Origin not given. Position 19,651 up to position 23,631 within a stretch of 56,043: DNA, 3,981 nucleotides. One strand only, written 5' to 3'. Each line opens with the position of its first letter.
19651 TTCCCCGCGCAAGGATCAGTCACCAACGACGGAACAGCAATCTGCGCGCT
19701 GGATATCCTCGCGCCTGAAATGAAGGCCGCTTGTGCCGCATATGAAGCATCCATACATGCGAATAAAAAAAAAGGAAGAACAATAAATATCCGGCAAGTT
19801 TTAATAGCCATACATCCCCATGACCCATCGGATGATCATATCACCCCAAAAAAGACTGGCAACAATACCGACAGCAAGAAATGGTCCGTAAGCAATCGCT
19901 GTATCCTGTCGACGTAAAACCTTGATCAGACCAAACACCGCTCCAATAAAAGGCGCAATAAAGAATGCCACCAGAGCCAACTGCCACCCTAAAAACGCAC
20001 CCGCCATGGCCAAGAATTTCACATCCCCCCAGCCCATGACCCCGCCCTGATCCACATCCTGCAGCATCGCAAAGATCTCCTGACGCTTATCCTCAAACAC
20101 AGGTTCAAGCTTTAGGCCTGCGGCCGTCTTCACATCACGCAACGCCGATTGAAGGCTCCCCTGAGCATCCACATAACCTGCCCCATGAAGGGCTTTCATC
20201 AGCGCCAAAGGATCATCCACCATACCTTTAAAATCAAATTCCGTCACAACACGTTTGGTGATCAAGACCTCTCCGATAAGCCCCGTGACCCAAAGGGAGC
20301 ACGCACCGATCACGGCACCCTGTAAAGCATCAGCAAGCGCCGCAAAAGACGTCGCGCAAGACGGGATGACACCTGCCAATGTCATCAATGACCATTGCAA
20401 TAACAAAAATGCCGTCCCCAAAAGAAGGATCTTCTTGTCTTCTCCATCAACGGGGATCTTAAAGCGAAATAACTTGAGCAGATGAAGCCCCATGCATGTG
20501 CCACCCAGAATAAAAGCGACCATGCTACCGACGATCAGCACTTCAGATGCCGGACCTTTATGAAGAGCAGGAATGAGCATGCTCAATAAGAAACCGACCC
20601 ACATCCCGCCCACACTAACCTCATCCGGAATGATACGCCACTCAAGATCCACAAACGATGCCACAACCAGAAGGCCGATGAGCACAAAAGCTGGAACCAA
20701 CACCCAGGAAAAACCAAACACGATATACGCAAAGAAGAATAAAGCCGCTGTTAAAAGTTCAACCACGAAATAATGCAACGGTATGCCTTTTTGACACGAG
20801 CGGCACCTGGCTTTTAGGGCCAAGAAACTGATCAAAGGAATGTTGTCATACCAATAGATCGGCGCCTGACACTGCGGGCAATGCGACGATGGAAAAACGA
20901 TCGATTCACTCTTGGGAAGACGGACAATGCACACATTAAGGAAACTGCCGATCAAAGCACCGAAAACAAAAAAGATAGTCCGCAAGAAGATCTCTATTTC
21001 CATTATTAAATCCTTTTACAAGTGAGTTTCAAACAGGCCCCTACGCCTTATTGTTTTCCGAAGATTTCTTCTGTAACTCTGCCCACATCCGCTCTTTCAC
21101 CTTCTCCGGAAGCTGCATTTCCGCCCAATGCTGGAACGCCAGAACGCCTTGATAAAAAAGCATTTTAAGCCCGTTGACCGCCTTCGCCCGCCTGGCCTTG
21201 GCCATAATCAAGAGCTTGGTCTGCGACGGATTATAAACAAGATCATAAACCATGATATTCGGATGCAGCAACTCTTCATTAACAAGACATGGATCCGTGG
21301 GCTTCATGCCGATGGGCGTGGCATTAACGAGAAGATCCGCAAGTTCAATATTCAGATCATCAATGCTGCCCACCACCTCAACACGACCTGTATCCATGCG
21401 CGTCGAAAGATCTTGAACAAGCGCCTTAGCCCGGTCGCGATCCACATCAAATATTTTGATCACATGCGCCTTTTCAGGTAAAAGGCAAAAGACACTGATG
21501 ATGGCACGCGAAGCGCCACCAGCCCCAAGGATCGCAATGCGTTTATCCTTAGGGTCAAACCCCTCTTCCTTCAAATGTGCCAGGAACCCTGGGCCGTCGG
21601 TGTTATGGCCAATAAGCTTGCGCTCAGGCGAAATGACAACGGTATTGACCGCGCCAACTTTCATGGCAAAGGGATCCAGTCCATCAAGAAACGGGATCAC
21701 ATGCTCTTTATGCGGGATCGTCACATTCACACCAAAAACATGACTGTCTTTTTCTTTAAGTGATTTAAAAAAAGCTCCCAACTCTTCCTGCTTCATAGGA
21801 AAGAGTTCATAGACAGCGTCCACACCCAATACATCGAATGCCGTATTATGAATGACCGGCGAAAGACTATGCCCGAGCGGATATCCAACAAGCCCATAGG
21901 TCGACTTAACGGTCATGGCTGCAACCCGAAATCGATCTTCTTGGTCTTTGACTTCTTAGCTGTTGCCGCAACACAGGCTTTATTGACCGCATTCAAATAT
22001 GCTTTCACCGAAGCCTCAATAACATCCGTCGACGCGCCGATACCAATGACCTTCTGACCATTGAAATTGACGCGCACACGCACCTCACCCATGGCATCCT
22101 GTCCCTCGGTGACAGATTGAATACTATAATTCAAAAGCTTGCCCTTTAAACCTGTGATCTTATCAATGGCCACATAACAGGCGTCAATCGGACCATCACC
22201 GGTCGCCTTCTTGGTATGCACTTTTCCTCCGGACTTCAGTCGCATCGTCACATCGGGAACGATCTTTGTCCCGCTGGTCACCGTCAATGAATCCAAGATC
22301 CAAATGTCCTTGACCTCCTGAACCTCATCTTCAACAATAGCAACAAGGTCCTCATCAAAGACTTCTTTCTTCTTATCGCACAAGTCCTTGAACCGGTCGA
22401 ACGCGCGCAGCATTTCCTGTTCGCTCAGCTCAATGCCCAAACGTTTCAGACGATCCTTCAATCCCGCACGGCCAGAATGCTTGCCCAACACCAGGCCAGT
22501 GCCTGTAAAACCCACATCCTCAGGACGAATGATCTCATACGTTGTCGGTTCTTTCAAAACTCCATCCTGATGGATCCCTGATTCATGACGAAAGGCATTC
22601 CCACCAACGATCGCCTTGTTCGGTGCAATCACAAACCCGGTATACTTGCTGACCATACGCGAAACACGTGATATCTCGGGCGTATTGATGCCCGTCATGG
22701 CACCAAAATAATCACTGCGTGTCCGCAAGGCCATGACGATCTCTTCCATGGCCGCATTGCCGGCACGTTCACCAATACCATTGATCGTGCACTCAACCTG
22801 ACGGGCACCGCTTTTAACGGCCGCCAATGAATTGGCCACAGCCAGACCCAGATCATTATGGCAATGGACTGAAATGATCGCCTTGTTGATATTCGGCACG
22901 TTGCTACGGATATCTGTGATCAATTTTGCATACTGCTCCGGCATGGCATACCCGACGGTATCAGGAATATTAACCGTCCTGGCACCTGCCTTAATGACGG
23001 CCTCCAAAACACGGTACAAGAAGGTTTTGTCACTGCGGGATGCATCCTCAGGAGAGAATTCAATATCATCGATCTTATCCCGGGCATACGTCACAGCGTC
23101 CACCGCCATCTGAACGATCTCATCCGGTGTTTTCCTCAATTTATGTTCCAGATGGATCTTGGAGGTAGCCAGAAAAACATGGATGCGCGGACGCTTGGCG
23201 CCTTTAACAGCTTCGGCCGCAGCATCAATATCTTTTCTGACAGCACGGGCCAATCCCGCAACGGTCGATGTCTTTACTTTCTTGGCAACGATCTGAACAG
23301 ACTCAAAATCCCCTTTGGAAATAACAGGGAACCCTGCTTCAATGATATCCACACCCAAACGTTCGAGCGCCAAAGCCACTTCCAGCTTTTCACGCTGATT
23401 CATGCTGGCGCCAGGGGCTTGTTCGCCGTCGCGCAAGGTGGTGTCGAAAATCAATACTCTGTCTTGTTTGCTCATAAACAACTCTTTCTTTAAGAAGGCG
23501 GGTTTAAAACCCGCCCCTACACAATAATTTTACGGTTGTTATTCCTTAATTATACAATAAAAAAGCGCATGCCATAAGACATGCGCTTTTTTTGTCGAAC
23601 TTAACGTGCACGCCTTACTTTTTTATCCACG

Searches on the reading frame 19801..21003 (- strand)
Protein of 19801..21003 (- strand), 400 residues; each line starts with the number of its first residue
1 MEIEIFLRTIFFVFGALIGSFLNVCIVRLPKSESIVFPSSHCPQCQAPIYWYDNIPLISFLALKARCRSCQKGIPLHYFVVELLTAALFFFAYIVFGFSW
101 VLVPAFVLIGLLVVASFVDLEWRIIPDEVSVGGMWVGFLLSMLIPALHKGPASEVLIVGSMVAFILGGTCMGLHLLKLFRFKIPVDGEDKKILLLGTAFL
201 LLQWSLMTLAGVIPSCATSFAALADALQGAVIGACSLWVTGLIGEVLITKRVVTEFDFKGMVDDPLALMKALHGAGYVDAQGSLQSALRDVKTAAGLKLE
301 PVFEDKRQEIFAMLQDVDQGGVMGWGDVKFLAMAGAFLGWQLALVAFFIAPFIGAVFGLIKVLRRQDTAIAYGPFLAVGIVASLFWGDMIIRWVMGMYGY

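Call 22: search_protein_families(library=pfam, proteins=[window:19801-21003:-], max_evalue=0.001)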
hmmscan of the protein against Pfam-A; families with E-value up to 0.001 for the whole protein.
window:19801-21003:- (400 aa): 2 families
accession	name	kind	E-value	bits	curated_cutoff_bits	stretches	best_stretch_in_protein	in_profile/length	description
PF06750.18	A24_N_bact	-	5.7e-34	116.5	23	1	13-95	1-83/84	Bacterial Peptidase A24 N-terminal domain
PF01478.23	Peptidase_A24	-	7.9e-12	46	26.5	2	216-359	38-104/104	Type IV leader peptidase family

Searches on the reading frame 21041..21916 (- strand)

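Call 62: search_protein_families(library=pfam, proteins=[window:21041-21916:-], max_evalue=0.0001)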
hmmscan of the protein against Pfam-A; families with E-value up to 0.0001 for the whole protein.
window:21041-21916:- (291 aa): 1 family
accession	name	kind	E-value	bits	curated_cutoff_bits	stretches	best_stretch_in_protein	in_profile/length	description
PF08501.16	Shikimate_dh_N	-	1.4e-27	96.2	27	1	9-93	1-83/83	Shikimate dehydrogenase substrate binding domain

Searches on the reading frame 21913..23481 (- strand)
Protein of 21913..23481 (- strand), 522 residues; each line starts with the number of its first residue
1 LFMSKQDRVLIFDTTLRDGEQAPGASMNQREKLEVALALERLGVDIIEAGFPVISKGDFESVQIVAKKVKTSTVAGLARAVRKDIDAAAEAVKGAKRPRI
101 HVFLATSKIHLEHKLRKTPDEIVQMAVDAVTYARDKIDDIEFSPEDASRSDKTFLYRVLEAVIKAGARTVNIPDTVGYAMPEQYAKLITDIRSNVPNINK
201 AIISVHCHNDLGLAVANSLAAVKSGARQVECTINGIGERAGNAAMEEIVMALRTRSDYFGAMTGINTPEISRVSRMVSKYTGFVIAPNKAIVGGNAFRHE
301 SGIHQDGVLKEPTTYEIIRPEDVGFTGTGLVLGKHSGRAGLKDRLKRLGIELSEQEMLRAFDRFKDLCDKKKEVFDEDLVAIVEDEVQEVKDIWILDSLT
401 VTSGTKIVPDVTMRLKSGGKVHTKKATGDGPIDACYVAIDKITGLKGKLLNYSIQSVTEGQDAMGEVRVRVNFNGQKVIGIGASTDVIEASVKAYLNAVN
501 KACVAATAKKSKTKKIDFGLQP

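Call 62: search_protein_families(library=pfam, proteins=[window:21913-23481:-], max_evalue=0.0001)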
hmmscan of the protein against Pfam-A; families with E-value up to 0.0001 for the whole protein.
window:21913-23481:- (522 aa): 3 families
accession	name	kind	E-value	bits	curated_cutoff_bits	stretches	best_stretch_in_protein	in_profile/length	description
PF00682.25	HMGL-like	-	1.1e-97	326.9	29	1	9-277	2-260/260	HMGL-like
PF08502.15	LeuA_dimer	-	2.5e-38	131.4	24.9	1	373-502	1-130/131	LeuA allosteric (dimerisation) domain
PF22617.1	HCS_D2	-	2.5e-29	101.9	27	1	291-372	1-82/82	Homocitrate synthase post-HMGL domain-like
